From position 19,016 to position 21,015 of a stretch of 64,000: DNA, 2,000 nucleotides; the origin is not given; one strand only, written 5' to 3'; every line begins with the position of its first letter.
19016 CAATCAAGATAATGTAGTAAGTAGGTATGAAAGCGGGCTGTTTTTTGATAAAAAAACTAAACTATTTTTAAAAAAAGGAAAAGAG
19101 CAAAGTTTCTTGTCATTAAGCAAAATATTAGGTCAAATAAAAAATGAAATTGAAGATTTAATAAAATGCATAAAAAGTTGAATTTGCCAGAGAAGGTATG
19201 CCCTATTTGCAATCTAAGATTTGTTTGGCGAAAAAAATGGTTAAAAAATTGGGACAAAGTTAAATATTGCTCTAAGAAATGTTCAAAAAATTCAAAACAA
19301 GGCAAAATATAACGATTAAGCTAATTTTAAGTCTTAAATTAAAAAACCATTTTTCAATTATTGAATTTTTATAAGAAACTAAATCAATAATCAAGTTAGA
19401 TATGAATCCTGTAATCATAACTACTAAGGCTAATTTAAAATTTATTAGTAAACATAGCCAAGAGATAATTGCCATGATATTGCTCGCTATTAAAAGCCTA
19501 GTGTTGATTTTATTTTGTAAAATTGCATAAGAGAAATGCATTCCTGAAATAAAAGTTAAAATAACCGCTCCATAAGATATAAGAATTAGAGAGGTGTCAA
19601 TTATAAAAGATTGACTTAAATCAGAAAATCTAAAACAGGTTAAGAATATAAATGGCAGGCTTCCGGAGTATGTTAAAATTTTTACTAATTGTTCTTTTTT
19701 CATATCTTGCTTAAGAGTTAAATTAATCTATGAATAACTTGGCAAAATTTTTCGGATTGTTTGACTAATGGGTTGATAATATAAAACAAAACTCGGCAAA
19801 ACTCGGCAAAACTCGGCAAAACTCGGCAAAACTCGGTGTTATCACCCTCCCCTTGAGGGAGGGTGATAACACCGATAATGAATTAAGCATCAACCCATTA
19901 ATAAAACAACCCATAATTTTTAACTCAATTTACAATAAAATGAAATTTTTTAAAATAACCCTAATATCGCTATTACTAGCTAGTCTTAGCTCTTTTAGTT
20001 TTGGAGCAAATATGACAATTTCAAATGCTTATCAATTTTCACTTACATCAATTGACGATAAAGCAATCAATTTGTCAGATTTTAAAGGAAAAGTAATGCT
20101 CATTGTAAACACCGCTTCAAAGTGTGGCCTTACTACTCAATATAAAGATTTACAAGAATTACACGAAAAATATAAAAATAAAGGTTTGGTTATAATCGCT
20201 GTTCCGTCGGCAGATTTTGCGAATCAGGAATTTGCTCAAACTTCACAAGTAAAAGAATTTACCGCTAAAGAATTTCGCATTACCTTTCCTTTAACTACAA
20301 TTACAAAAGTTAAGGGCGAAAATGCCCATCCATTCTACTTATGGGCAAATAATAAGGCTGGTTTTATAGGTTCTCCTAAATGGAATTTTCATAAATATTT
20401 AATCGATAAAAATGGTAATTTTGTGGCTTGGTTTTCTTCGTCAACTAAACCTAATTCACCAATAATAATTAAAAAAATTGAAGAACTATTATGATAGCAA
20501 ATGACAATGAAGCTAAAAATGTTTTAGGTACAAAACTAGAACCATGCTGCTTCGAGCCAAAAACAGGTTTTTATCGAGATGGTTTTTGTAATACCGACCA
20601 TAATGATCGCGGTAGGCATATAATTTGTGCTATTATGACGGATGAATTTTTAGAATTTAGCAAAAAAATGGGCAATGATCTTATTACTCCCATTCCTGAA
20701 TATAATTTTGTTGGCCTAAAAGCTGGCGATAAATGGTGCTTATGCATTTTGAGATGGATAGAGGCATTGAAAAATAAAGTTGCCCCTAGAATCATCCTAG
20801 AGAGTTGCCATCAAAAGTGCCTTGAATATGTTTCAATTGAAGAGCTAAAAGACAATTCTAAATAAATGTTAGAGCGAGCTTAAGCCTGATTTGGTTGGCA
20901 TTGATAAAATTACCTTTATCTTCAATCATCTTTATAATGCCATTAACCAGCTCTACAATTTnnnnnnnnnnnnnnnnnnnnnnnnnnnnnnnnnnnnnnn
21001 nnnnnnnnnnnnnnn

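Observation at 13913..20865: Redox neighbourhood containing an OvoA/EgtB-like sulfoxide synthase without a methyltransferase domain, divergent from a possible GCS2-type ligase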

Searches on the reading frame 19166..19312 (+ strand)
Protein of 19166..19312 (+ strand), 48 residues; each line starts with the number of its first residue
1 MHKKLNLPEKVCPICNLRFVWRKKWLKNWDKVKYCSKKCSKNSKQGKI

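Call 63: search_protein_families(library=pfam, proteins=[window:19166-19312:+], max_evalue=0.001)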
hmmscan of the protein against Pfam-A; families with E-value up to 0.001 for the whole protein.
window:19166-19312:+ (48 aa): 1 family
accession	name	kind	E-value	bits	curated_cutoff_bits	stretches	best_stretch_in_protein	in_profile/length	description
PF10013.15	DUF2256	-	2.6e-17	63.1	25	1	3-41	1-39/40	Uncharacterized protein conserved in bacteria (DUF2256)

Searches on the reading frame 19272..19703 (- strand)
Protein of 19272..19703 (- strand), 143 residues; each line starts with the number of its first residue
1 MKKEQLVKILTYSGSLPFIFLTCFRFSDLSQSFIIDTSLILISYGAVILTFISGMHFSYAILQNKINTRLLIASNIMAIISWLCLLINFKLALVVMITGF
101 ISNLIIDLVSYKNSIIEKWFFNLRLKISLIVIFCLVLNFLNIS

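Call 3: search_protein_families(library=pfam, proteins=[window:19272-19703:-], max_evalue=0.01)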
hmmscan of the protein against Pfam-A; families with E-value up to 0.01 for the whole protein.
window:19272-19703:- (143 aa): 1 family
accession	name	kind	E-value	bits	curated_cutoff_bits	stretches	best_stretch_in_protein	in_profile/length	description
PF11911.13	DUF3429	-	4.2e-24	85.9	39.1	1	6-139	4-143/144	Protein of unknown function (DUF3429)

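Call 4: search_protein_families(library=ncbifam, proteins=[window:19272-19703:-], max_evalue=0.01)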
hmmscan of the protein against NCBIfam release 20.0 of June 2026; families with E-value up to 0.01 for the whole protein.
window:19272-19703:- (143 aa): 0 families

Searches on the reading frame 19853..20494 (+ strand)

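Call 3: search_protein_families(library=pfam, proteins=[window:19853-20494:+], max_evalue=0.01)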
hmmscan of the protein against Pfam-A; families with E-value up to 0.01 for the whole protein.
window:19853-20494:+ (213 aa): 3 families
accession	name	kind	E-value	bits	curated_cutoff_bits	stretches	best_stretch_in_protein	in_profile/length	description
PF00255.25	GSHPx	-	4.4e-32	110.3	27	1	60-164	2-106/108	Glutathione peroxidase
PF00578.27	AhpC-TSA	-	1.8e-08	34.8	26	1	59-147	5-86/124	AhpC/TSA family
PF08534.16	Redoxin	-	2.4e-07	31.1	26.6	1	61-137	8-84/148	Redoxin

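Call 4: search_protein_families(library=ncbifam, proteins=[window:19853-20494:+], max_evalue=0.01)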
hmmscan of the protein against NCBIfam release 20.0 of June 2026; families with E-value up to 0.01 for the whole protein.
window:19853-20494:+ (213 aa): 5 families
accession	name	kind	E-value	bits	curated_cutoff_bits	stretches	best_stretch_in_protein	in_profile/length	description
NF007900.0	PRK10606.1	equivalog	4e-36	124.3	270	2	59-163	5-109/183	glutathione peroxidase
TIGR02540.1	gpx7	equivalog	2.2e-27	95.7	207.3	1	60-196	3-138/153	putative glutathione peroxidase Gpx7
NF002854.0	PRK03147.1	subfamily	1.8e-08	34.5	170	1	57-148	40-124/176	thiol-disulfide oxidoreductase ResA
NF041054.1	WAxxUGC_long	equivalog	1.7e-06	27.5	300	1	50-126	75-150/354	ResA-like WAxxUGC motif-containing protein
NF006960.0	PRK09437.1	equivalog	3.7e-06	26.9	140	1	58-196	9-138/156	thioredoxin-dependent thiol peroxidase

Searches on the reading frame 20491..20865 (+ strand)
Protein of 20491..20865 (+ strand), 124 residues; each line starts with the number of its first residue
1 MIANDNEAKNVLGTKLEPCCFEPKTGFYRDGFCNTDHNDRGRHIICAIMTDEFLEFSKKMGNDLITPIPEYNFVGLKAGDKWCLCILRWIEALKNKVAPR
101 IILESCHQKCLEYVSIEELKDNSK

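Call 3: search_protein_families(library=pfam, proteins=[window:20491-20865:+], max_evalue=0.01)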
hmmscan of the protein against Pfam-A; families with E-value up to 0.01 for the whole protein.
window:20491-20865:+ (124 aa): 1 family
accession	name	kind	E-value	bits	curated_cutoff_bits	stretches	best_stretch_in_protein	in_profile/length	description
PF09996.14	DUF2237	-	4.9e-53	178.4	25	1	9-121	1-113/115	Uncharacterized protein conserved in bacteria (DUF2237)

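Call 4: search_protein_families(library=ncbifam, proteins=[window:20491-20865:+], max_evalue=0.01)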
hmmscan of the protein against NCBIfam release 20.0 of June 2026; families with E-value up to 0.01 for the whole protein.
window:20491-20865:+ (124 aa): 0 families
